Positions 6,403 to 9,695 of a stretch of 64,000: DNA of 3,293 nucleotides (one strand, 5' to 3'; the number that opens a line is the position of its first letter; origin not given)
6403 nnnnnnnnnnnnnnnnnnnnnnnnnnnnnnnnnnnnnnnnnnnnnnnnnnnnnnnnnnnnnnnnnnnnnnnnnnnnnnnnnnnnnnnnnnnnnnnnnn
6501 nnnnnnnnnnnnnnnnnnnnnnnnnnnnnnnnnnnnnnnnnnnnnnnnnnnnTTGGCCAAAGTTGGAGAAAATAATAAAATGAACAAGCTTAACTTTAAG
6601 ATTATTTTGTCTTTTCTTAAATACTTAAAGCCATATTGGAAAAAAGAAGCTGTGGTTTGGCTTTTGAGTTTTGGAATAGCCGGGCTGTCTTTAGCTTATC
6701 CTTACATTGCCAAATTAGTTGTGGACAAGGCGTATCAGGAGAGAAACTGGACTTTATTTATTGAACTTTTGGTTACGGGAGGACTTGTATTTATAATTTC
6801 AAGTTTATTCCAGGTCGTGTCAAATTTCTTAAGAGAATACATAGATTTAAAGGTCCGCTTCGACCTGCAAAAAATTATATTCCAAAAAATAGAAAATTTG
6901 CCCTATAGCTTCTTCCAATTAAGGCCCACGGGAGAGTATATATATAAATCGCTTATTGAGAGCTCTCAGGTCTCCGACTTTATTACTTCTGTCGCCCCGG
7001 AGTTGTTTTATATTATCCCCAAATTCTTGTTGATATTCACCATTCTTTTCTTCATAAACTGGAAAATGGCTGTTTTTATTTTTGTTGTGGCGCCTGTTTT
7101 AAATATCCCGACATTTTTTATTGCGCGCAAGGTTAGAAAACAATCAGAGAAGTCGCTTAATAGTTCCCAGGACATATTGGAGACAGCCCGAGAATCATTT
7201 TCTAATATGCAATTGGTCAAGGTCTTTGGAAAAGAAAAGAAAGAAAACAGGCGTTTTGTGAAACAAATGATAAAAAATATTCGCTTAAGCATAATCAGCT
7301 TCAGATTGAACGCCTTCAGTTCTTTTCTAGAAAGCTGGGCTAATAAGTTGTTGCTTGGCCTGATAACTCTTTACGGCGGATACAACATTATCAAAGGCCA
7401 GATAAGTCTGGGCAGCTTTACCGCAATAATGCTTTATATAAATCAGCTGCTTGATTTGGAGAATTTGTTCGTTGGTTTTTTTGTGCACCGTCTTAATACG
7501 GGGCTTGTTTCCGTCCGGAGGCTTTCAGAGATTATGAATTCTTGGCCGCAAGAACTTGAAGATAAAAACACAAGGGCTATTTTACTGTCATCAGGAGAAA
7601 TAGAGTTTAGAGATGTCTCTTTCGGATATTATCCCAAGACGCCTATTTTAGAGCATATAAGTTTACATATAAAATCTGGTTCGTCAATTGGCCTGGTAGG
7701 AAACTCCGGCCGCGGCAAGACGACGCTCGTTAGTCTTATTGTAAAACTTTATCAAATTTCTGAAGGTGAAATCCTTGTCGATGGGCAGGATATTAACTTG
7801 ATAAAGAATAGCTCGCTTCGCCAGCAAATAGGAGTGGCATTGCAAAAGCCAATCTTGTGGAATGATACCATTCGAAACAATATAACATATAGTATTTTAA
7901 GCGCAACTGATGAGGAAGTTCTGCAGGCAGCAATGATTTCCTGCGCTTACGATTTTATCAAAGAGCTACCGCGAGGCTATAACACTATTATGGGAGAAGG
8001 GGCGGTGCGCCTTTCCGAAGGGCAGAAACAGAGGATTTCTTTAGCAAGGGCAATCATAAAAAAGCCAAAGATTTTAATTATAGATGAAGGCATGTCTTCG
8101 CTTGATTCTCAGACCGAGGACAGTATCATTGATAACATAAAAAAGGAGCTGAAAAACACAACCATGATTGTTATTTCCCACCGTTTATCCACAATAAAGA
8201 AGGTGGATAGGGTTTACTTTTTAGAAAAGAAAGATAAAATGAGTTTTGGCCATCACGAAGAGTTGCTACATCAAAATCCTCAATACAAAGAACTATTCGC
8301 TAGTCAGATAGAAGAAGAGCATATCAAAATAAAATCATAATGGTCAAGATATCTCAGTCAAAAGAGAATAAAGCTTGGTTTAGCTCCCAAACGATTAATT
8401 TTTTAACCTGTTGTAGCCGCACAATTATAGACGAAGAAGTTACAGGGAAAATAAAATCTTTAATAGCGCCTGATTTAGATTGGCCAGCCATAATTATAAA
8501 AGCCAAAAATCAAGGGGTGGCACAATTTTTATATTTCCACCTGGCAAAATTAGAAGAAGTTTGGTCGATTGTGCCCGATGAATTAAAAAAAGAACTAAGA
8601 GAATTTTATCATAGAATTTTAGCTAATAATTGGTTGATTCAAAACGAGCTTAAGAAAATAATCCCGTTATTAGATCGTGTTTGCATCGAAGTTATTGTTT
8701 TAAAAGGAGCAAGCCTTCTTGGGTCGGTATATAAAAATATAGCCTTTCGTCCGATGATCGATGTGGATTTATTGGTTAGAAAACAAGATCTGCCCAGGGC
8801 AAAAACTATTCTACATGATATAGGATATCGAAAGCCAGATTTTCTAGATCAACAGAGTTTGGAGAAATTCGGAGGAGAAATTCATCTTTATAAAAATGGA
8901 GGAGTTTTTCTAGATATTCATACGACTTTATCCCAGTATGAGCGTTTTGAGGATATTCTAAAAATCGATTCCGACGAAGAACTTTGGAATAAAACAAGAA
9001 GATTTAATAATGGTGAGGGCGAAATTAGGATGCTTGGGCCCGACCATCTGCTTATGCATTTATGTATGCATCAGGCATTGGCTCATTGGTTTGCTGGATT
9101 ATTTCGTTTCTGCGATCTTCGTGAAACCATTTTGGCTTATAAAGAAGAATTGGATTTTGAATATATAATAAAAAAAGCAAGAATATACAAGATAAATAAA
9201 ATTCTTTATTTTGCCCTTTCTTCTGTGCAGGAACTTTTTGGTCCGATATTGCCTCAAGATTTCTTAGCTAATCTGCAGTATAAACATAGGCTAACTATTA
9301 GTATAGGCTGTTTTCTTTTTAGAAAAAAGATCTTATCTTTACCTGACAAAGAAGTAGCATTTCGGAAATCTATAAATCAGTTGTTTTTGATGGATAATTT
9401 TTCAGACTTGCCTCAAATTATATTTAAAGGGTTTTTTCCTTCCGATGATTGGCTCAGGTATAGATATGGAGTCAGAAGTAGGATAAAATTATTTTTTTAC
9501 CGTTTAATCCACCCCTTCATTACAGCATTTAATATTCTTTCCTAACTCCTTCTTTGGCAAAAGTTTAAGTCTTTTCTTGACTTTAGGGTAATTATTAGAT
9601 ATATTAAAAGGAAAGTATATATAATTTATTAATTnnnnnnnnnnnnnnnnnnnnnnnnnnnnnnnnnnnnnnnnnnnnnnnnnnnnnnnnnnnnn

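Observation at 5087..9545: Tandem PqqD-like proteins followed by HprK-related P-loop protein and PF14907-like nucleotidyltransferase inside an rSAM peptide cluster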

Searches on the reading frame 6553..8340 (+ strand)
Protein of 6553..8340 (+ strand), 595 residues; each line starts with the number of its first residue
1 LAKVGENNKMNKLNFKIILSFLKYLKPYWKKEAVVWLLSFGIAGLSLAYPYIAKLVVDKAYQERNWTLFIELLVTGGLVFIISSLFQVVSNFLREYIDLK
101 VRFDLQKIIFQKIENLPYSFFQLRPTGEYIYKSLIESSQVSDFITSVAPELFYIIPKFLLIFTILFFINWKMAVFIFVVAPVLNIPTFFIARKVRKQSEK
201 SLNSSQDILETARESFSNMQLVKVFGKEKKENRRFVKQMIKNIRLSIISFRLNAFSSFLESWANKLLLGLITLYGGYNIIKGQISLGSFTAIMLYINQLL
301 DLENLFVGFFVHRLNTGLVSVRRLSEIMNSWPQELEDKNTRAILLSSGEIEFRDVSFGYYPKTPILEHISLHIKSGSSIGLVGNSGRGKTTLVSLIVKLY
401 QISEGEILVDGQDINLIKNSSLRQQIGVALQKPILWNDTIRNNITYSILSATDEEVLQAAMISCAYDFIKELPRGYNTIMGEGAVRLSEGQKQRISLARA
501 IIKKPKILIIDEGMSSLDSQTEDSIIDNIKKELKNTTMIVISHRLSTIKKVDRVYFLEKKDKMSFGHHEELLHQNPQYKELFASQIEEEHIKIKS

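Call 3: search_protein_families(library=ncbifam, proteins=[window:6553-8340:+], max_evalue=0.01)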
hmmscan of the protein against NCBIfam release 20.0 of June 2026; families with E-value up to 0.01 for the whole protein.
window:6553-8340:+ (595 aa): 187 families (the best 25 are shown)
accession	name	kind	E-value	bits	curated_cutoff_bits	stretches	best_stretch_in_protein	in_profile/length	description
TIGR02203.1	MsbA_lipidA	equivalog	9.7e-101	338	602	1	22-587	6-571/572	lipid A export permease/ATP-binding protein MsbA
TIGR00958.1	3a01208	subfamily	2.4e-99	333.5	874.6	1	12-581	147-710/711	antigen peptide transporter 2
TIGR01846.1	type_I_sec_HlyB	subfamily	1e-97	328.1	725.55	1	29-586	138-693/694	type I secretion system permease/ATPase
TIGR02204.1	MsbA_rel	hypoth_equivalog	3e-94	316.8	780.4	1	17-585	5-575/576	ABC transporter, permease/ATP-binding protein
TIGR03375.1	type_I_sec_LssB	subfamily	2.2e-91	307.2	693.1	1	21-576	140-693/696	type I secretion system permease/ATPase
NF052233.1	CphA_assoc_ABC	equivalog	1.2e-88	298.3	880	1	12-589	166-747/766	cyanophycin metabolism-associated ABC transporter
NF045513.1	HepA_fam_ABC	equivalog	3e-88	296.8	725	1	57-580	86-604/610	heterocyst formation ABC transporter subunit HepA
NF008381.0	PRK11176.1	equivalog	3.1e-87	293.3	867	1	54-587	49-581/582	lipid A ABC transporter ATP-binding protein/permease MsbA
NF010178.0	PRK13657.1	equivalog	5.4e-87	292.6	733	1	15-585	4-570/588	glucan ABC transporter ATP-binding protein/ permease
TIGR03796.1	NHLM_micro_ABC1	equivalog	4.6e-83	279.6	853.3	1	17-582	141-709/710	NHLP family bacteriocin export ABC transporter peptidase/permease/ATPase subunit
TIGR03797.1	NHLM_micro_ABC2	equivalog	2.7e-77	260.8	709.4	1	35-585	141-685/686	NHLP bacteriocin export ABC transporter permease/ATPase subunit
TIGR02857.1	CydD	equivalog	4.9e-71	240.3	435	1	46-555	19-527/529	thiol reductant ABC exporter subunit CydD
TIGR01192.1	chvA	subfamily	8.1e-71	239.4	585.4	1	15-582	4-567/585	glucan export ABC transporter ATP-binding protein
TIGR01193.1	bacteriocin_ABC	subfamily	9e-71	239.3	523.85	1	78-582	200-706/708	peptide cleavage/export ABC transporter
NF008056.1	PRK10790.1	equivalog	2.9e-69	234.1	746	1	17-591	10-581/584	SmdB family multidrug efflux ABC transporter permease/ATP-binding protein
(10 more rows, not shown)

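Call 4: search_protein_families(library=pfam, proteins=[window:6553-8340:+], max_evalue=0.01)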
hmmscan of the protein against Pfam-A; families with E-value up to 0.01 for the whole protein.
window:6553-8340:+ (595 aa): 4 families
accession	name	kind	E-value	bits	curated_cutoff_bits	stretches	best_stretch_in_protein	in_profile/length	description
PF00664.28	ABC_membrane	-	1.4e-34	120.5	28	1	37-300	6-271/274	ABC transporter transmembrane region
PF00005.33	ABC_tran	-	4.2e-29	102.3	25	1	366-513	1-135/137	ABC transporter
PF02463.25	SMC_N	-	2.2e-06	27.7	40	1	376-560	135-214/220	RecF/RecN/SMC N terminal domain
PF13166.12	AAA_13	-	0.0097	15.1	36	1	498-558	520-584/713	AAA domain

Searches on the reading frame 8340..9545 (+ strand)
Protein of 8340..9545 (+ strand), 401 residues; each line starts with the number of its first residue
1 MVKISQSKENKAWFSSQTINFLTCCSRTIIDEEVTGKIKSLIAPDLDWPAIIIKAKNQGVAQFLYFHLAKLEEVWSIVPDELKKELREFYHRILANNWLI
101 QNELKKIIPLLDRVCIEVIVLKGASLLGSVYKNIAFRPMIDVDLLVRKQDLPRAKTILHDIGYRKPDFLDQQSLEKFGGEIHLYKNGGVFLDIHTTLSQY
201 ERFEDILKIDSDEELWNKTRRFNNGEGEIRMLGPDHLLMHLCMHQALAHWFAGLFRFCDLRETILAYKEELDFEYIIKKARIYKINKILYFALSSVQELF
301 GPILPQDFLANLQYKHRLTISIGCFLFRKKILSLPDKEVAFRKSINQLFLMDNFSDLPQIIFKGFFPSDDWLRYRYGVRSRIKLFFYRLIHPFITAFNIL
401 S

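Call 3: search_protein_families(library=ncbifam, proteins=[window:8340-9545:+], max_evalue=0.01)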
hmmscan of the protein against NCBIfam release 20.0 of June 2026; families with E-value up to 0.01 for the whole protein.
window:8340-9545:+ (401 aa): 0 families

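Call 4: search_protein_families(library=pfam, proteins=[window:8340-9545:+], max_evalue=0.01)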
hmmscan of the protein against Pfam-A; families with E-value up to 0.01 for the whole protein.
window:8340-9545:+ (401 aa): 1 family
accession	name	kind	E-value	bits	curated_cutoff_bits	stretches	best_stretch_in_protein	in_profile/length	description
PF14907.12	NTP_transf_5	-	2e-47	162.3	31.2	1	45-301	2-249/249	Uncharacterised nucleotidyltransferase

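Call 6: search_protein_families(library=ncbifam, proteins=[window:8340-9545:+], max_evalue=10)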
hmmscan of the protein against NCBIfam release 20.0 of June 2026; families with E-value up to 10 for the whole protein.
window:8340-9545:+ (401 aa): 0 families

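Call 76: find_homologous_proteins(query=window:8340-9545:+, max_evalue=0.00001)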
Query window:8340-9545:+ (401 aa): 21 proteins with E <= 0.00001 among 2597 candidates.
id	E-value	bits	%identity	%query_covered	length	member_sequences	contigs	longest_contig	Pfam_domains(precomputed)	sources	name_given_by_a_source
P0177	1.4e-268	909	100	100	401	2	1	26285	PF14907.13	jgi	-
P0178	4.9e-146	505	57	95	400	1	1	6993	PF14907.13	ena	-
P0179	4.4e-144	499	57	98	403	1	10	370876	PF14907.13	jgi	-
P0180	1.4e-143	497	58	96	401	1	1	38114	PF14907.13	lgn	-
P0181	2.5e-141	490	56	95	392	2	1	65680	PF14907.13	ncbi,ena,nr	ncbi:MAG: nucleotidyltransferase family protein [Candidatus Omnitrophica bacterium]|nr:nucleotidyltr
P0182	3.1e-136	473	56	98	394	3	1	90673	PF14907.13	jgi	-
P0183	1.6e-135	471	55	98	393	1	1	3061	PF14907.13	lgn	-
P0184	6.2e-135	469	54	99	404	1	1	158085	PF14907.13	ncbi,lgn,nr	ncbi:MAG: nucleotidyltransferase family protein [Candidatus Omnitrophota bacterium]|nr:nucleotidyltr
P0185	8.1e-135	468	55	95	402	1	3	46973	PF14907.13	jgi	-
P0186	6.8e-134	465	54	95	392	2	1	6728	PF14907.13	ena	-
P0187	6.3e-130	452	50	100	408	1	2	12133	PF14907.13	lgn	-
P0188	2.8e-125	437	53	95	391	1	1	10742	PF14907.13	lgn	-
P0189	5.7e-125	436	51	95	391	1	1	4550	PF14907.13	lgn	-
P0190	1.0e-124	435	51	95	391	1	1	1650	PF14907.13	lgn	-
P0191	9.0e-123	429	52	99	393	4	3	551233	PF14907.13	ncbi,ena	-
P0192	1.7e-119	418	52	93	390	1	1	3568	PF14907.13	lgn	-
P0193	2.7e-115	404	50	93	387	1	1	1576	PF14907.13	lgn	-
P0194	6.7e-113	396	47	96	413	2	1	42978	PF14907.13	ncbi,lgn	-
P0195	8.7e-68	247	36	94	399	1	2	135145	PF14907.13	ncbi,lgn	-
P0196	2.3e-30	124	35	66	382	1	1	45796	PF14907.13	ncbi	-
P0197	6.6e-23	100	30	59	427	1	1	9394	PF14907.13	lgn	-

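Call 89: predict_structure(alignment_id=A6)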
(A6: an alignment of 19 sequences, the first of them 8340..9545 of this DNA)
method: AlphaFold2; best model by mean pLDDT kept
length: 401 residues; sequences in the alignment: 19
mean_pLDDT: 85.5   pTM: 0.88
mean pLDDT of the five models: 85.5, 84.7, 84.3, 83.7, 82.4
residues with pLDDT >= 90: 214; 70-90: 139; 50-70: 33; < 50: 15
segments of 3 or more residues with pLDDT < 50: 1-9, 173-177
pLDDT, mean of each block of 10 residues (from residue 1): 40 76 95 94 85 95 96 93 97 94 90 93 93 93 92 89 73 53 80 84 85 87 78 96 92 95 97 96 94 94 92 65 62 81 83 89 86 78 90 82 66
secondary structure, 60 per line:
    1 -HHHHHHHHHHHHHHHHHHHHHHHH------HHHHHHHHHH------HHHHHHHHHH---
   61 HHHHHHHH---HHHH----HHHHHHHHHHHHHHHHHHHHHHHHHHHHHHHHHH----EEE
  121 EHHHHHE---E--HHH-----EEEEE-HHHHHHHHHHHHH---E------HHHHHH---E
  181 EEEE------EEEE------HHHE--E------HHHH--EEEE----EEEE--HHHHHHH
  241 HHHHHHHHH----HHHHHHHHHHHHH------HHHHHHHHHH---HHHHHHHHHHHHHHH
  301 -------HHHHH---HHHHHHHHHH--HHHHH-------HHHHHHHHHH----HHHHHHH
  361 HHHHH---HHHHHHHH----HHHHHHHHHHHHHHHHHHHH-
elements in order: H2-25 H32-41 H48-57 H61-68 H72-75 H80-113 E118-121 H122-126 E142-146 H148-160 H171-176 E180-184 E191-194 H214-217 E220-223 E228-231 H234-249 H254-266 H273-282 H286-300 H308-312 H316-325 H328-332 H340-349 H354-365 H369-376 H381-400
